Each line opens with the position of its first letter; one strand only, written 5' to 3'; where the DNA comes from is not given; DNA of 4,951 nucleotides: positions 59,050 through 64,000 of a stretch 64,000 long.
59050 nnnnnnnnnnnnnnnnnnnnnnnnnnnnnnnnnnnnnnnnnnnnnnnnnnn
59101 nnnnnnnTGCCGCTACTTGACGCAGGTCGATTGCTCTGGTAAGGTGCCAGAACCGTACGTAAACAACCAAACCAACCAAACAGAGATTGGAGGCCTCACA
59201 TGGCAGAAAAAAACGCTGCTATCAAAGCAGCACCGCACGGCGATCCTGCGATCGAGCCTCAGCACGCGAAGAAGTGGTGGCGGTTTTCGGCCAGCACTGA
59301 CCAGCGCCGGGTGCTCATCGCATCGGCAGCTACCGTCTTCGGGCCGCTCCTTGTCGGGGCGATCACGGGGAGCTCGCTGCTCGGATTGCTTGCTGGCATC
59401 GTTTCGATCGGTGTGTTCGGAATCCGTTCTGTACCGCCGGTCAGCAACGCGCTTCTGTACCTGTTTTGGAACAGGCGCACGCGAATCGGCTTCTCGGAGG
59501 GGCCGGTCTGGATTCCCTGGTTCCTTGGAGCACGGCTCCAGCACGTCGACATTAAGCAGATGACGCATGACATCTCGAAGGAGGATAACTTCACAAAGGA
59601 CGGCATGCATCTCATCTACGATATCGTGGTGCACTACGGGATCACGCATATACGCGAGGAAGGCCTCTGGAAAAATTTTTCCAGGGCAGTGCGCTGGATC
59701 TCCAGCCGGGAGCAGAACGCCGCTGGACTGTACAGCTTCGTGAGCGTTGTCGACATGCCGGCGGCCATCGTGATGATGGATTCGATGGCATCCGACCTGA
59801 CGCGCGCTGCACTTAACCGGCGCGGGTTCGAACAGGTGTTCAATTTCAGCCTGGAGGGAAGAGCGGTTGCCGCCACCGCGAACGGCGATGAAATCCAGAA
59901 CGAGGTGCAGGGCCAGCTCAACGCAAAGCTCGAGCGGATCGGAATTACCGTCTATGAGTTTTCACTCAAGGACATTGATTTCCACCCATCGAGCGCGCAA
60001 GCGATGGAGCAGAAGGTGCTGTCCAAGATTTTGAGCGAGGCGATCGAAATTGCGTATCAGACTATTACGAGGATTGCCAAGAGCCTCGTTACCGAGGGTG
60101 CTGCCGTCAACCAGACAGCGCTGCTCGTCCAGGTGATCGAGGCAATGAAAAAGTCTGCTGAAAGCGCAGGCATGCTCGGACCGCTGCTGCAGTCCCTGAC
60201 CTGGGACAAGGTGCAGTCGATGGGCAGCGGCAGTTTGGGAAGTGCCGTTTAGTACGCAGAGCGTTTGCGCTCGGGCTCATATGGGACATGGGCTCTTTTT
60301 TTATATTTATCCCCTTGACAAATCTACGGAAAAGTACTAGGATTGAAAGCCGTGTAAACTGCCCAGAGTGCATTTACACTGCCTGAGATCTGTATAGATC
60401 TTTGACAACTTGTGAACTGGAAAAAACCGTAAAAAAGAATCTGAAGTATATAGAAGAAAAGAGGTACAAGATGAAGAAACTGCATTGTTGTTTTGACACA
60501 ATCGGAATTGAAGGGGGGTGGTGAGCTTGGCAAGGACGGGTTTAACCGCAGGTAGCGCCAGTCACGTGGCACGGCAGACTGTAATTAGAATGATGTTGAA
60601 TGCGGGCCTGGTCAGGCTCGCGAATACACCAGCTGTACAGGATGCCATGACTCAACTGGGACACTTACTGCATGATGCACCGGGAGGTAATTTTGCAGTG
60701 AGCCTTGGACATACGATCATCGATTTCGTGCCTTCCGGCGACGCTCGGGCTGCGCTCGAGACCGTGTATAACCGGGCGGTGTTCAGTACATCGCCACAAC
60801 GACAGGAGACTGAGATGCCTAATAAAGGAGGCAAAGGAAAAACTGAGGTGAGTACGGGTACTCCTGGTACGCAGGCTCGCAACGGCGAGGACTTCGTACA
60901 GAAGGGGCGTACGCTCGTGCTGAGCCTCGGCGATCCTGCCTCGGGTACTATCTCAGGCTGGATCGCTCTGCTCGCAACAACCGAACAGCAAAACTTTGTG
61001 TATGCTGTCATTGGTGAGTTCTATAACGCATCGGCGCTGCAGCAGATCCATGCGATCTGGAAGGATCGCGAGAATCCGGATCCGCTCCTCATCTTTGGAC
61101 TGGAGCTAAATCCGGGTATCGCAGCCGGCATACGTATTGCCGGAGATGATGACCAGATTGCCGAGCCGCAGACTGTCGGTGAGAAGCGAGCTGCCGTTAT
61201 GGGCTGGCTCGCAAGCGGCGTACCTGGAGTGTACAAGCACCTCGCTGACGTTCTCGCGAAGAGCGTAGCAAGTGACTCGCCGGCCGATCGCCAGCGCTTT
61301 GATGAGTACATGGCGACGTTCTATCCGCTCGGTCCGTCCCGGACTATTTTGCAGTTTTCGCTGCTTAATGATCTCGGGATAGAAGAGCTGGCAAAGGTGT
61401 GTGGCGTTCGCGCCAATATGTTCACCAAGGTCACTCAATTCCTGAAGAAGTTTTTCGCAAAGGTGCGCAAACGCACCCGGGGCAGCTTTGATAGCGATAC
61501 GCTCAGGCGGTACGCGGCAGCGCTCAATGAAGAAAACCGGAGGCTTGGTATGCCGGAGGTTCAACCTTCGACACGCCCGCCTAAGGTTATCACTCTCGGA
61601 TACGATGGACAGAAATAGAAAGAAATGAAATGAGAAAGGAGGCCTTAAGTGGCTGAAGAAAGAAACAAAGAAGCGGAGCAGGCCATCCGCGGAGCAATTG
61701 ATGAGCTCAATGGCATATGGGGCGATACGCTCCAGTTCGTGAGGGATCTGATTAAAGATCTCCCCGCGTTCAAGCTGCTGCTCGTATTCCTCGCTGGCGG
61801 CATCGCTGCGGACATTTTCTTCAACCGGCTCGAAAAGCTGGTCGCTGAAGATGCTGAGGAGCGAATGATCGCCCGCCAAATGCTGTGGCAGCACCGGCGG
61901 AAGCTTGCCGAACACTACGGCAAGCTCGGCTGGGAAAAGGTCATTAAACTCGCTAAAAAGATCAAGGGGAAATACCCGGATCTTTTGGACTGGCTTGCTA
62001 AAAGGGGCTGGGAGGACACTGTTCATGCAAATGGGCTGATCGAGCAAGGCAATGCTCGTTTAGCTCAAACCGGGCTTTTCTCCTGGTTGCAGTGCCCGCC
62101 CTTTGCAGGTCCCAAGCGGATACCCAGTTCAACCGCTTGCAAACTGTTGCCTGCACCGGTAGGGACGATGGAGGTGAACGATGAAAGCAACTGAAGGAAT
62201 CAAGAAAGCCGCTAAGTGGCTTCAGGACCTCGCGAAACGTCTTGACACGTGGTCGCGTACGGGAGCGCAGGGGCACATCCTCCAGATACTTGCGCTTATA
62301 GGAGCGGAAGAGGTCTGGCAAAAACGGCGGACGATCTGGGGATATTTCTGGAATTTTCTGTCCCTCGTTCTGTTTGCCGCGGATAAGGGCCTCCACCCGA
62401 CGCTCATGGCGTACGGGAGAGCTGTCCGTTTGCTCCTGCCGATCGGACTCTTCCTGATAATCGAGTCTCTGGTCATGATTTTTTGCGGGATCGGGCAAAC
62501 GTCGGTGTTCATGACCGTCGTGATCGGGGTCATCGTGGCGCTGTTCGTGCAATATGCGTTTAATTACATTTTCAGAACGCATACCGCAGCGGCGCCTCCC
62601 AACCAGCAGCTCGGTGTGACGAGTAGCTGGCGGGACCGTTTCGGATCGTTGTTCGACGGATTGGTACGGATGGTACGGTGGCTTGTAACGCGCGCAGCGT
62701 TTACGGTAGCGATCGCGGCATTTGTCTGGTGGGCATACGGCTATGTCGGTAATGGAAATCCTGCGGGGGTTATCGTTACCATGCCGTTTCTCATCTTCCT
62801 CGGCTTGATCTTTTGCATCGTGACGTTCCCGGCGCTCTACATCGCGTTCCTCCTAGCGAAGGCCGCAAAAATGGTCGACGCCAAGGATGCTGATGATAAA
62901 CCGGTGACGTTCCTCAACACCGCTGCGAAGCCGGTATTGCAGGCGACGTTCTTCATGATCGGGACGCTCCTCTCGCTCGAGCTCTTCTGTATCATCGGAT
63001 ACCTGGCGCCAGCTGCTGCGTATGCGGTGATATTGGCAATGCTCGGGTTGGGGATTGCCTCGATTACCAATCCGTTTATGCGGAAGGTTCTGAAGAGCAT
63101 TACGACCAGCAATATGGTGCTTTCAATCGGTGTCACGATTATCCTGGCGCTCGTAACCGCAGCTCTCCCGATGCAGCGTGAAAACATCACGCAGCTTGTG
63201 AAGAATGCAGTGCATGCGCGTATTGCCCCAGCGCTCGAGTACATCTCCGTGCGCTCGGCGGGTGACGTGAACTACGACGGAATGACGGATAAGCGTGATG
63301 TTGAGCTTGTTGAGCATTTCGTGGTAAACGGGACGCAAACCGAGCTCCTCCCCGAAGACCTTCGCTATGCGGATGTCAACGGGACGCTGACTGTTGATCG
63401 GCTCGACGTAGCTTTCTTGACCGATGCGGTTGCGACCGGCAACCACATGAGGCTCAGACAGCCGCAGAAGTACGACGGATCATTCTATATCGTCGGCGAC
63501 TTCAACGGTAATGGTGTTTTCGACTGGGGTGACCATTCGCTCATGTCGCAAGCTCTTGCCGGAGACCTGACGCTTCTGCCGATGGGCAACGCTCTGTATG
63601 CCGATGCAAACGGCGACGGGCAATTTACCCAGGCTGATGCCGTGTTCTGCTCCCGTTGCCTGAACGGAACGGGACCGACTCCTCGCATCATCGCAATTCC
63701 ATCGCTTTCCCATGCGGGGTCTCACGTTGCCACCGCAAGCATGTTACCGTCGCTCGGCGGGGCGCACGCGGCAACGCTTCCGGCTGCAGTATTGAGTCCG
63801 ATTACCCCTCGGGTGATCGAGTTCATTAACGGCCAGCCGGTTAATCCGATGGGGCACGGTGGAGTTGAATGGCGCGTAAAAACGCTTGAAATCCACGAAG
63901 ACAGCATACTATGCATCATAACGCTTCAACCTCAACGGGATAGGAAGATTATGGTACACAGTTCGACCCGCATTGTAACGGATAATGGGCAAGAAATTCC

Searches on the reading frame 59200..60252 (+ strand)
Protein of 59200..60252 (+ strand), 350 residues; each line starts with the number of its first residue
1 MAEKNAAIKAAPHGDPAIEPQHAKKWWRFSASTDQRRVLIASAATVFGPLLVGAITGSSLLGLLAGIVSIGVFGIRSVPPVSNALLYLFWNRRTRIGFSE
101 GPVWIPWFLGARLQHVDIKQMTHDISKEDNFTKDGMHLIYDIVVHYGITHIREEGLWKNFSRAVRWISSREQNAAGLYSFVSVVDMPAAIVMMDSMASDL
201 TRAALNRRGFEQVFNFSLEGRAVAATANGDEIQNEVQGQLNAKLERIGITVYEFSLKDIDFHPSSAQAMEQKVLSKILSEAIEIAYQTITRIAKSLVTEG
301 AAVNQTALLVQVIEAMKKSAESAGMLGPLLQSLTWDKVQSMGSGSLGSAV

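Call 64: search_protein_families(library=pfam, proteins=[window:59200-60252:+], max_evalue=0.001)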
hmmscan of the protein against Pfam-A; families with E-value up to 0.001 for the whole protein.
window:59200-60252:+ (350 aa): 1 family
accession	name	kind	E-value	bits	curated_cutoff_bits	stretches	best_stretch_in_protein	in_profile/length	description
PF01145.31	Band_7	-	9.2e-14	52.3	23.6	1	105-279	29-165/176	SPFH domain / Band 7 family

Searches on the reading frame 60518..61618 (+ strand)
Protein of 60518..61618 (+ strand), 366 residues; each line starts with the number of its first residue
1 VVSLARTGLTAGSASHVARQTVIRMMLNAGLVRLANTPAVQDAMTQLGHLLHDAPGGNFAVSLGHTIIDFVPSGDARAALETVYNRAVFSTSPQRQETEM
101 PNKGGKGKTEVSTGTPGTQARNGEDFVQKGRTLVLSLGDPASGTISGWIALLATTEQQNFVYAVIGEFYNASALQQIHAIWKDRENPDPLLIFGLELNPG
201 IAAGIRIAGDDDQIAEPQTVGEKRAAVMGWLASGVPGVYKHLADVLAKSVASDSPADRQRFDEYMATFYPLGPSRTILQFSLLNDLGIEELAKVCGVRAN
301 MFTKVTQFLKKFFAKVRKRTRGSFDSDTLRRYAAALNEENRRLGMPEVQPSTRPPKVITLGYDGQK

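Call 64: search_protein_families(library=pfam, proteins=[window:60518-61618:+], max_evalue=0.001)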
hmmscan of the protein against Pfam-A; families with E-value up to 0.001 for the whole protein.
window:60518-61618:+ (366 aa): 0 families

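Call 87: find_encoding_contigs(protein=window:60518-61618:+, flank=10000, max_places=1)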
Protein window:60518-61618:+ (366 aa): no gene with exactly this product is on record in the collection.

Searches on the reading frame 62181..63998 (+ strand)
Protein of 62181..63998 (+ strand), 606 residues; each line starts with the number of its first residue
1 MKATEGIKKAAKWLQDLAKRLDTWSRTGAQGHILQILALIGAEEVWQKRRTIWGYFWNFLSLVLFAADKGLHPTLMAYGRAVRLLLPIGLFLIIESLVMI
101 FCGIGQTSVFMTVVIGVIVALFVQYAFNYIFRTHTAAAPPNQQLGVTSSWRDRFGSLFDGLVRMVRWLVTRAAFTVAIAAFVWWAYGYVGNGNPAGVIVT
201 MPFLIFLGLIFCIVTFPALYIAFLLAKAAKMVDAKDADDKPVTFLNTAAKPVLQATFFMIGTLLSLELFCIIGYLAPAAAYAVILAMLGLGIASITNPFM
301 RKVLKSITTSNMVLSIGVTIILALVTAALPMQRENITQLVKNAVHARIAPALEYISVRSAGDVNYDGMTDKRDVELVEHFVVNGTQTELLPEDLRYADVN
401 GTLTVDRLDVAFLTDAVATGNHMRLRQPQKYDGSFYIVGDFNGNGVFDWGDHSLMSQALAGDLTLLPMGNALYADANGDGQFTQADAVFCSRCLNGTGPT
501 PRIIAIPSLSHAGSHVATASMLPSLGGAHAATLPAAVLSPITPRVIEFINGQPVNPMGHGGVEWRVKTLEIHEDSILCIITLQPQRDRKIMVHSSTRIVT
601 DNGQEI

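Call 12: search_protein_families(library=pfam, proteins=[window:62181-63998:+], max_evalue=0.01)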
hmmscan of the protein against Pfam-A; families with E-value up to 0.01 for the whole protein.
window:62181-63998:+ (606 aa): 2 families
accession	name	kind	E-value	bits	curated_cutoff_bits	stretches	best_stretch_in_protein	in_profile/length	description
PF00404.24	Dockerin_1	-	2.7e-14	53.5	22.9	2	360-415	1-54/57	Dockerin type I domain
PF20009.4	GEVED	-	0.00083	20.6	24.4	0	472-515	4-47/78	GEVED domain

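Call 78: search_protein_families(library=ncbifam, proteins=[window:62181-63998:+], max_evalue=0.01)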
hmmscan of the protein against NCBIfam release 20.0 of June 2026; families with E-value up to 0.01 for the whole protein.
window:62181-63998:+ (606 aa): 0 families
